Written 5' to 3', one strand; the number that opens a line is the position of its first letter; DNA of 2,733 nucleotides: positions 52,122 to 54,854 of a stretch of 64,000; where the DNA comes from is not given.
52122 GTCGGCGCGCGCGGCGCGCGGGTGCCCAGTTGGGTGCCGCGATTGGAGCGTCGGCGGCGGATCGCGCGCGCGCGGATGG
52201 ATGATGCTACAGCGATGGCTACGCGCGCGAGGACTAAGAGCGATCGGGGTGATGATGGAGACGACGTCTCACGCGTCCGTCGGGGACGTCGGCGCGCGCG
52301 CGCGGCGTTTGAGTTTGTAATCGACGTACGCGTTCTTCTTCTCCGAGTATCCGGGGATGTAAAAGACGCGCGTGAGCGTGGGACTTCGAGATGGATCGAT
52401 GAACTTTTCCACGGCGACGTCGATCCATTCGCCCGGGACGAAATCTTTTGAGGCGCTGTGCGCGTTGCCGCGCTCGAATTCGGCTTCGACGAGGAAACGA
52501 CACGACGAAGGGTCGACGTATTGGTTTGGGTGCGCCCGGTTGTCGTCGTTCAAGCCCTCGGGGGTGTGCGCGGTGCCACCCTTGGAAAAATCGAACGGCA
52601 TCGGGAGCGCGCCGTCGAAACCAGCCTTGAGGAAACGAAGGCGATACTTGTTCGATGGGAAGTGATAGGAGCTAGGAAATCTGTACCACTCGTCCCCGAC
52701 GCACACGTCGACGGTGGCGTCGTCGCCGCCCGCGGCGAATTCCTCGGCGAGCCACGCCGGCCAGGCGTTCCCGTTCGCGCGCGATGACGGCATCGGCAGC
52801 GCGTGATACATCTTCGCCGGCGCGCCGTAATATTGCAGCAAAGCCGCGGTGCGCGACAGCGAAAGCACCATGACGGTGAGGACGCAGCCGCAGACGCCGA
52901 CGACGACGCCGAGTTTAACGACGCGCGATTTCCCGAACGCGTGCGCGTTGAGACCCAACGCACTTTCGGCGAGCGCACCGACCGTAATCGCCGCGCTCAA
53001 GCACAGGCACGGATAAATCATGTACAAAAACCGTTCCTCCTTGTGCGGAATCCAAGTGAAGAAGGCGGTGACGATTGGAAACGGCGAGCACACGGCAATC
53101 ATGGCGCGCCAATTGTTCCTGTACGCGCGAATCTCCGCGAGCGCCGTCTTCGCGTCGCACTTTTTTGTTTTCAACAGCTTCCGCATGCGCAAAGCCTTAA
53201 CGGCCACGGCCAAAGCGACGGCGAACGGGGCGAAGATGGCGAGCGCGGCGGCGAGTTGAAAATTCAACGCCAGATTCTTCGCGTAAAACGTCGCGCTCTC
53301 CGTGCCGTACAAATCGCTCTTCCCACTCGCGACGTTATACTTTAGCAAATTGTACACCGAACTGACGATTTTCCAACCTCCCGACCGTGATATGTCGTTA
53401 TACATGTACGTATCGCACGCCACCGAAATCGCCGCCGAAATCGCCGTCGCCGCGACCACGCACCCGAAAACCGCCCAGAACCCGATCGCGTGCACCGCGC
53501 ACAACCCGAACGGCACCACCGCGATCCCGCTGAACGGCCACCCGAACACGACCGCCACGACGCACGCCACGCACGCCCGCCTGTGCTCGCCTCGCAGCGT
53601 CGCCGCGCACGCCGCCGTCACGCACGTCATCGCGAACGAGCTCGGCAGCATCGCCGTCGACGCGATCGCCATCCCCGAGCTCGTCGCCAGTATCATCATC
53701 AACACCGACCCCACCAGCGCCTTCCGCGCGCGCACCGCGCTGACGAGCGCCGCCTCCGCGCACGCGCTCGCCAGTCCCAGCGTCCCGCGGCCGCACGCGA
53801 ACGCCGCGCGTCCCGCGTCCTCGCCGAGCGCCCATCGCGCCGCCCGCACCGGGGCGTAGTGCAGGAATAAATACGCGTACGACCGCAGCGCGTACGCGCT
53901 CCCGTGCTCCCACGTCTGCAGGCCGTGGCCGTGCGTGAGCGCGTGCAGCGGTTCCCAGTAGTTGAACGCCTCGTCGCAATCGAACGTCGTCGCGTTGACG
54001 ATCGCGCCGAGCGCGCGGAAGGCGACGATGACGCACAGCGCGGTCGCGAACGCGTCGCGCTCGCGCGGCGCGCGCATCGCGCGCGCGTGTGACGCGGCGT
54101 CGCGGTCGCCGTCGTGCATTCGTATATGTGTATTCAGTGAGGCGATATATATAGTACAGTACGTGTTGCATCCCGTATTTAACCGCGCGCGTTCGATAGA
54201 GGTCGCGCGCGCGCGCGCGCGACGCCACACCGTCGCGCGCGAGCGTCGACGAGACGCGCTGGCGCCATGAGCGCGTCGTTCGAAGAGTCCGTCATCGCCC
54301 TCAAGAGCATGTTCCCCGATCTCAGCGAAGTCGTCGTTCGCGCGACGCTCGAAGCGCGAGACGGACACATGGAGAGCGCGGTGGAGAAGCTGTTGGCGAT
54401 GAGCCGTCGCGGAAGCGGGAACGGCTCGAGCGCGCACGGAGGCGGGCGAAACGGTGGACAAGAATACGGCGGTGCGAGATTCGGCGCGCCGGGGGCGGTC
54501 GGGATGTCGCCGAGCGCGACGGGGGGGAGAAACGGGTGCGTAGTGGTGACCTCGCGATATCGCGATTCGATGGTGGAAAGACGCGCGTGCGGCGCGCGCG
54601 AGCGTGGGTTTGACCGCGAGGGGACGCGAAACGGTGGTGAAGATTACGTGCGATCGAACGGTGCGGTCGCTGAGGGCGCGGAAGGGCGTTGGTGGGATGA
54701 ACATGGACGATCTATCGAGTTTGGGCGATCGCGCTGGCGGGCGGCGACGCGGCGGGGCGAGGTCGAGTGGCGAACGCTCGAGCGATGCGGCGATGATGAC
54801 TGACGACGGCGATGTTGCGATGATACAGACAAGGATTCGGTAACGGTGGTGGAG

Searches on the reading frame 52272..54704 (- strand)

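Call 50: search_protein_families(library=pfam, proteins=[window:52272-54704:-], max_evalue=0.001)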
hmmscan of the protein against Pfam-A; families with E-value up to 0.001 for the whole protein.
window:52272-54704:- (811 aa): 1 family
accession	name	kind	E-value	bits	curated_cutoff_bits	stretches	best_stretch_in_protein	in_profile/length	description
PF03901.23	Glyco_transf_22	-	3.1e-73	247.8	23.8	1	223-683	3-414/414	Alg9-like mannosyltransferase family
